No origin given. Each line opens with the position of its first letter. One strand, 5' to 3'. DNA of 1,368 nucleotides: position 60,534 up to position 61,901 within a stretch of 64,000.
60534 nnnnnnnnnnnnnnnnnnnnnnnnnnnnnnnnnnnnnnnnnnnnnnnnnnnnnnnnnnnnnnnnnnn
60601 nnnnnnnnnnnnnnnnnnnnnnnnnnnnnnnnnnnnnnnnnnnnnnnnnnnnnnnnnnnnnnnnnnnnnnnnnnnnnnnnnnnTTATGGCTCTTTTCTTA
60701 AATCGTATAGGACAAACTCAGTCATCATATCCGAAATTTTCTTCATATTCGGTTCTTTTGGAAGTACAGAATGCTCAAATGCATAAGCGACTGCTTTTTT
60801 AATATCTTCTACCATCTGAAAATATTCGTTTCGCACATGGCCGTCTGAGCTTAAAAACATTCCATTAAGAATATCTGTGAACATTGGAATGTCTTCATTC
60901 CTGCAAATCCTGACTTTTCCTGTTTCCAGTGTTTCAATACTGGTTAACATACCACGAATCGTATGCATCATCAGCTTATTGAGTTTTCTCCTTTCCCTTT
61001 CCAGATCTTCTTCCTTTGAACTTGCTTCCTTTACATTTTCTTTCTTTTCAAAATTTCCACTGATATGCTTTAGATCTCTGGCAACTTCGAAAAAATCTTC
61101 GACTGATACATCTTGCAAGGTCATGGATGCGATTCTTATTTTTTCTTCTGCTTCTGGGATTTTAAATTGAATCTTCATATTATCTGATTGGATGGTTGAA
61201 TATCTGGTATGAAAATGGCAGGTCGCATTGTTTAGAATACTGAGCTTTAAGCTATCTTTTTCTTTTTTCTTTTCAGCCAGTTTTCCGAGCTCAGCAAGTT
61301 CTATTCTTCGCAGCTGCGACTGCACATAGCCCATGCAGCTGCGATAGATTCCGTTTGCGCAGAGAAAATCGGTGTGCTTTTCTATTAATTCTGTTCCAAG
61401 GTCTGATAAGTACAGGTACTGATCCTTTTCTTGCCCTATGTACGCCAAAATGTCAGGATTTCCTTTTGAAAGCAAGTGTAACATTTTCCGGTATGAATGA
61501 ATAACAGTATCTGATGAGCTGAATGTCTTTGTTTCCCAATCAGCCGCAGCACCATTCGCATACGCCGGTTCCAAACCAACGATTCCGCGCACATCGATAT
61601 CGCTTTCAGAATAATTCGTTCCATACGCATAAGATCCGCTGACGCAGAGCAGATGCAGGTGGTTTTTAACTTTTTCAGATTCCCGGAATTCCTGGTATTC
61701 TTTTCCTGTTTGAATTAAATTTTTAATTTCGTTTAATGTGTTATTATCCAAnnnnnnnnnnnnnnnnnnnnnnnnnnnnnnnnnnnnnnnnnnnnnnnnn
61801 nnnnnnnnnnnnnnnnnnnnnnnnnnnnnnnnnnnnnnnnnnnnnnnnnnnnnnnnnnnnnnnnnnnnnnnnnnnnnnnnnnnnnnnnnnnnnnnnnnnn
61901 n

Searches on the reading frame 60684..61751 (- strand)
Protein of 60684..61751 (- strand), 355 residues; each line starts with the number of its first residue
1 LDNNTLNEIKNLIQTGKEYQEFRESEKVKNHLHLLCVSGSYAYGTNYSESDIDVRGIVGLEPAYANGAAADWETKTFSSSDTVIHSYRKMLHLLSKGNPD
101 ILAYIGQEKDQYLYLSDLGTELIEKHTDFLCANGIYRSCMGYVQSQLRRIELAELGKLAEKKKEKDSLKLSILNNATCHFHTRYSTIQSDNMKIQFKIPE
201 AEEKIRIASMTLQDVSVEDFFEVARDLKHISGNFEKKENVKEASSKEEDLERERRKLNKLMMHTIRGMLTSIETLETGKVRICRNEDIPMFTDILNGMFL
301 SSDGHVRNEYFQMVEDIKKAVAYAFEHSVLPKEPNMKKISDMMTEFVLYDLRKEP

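Call 26: search_protein_families(library=pfam, proteins=[window:60684-61751:-], max_evalue=0.001)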
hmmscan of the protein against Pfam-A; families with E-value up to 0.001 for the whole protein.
window:60684-61751:- (355 aa): 1 family
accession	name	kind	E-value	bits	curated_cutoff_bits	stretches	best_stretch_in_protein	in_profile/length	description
PF10127.15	RlaP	-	4e-10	40.2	23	1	20-149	10-139/249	RNA repair pathway DNA polymerase beta family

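Call 41: find_encoding_contigs(protein=window:60684-61751:-, flank=10000, max_places=4)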
Protein window:60684-61751:- (355 aa): 24 contigs read that carry it; 4 places shown.
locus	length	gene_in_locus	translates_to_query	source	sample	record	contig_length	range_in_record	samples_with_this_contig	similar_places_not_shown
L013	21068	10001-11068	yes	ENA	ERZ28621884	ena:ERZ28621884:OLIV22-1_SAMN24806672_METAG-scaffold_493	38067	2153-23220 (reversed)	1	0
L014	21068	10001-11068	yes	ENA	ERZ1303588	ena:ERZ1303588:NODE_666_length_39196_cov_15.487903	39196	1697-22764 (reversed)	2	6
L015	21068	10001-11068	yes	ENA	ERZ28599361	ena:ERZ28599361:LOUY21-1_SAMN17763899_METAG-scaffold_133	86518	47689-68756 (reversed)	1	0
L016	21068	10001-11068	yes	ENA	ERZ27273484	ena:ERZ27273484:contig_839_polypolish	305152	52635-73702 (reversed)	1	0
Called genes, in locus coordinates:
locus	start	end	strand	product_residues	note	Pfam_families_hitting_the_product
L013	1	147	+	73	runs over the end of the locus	-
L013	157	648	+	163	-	-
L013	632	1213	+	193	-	PF00265:TK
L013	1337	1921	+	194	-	PF14353:CpXC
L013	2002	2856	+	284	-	PF04446:Thg1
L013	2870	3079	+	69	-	-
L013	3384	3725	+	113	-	-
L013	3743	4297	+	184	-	-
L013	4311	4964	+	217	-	-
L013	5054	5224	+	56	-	-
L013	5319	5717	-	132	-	PF10825:DUF2752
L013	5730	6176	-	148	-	PF13240:Zn_Ribbon_1 (weak), PF05154:TM2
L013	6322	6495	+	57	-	-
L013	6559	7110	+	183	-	PF01661:Macro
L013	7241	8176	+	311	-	-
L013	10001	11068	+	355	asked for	PF10127:RlaP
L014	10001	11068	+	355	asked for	PF10127:RlaP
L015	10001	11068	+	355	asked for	PF10127:RlaP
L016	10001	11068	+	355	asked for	PF10127:RlaP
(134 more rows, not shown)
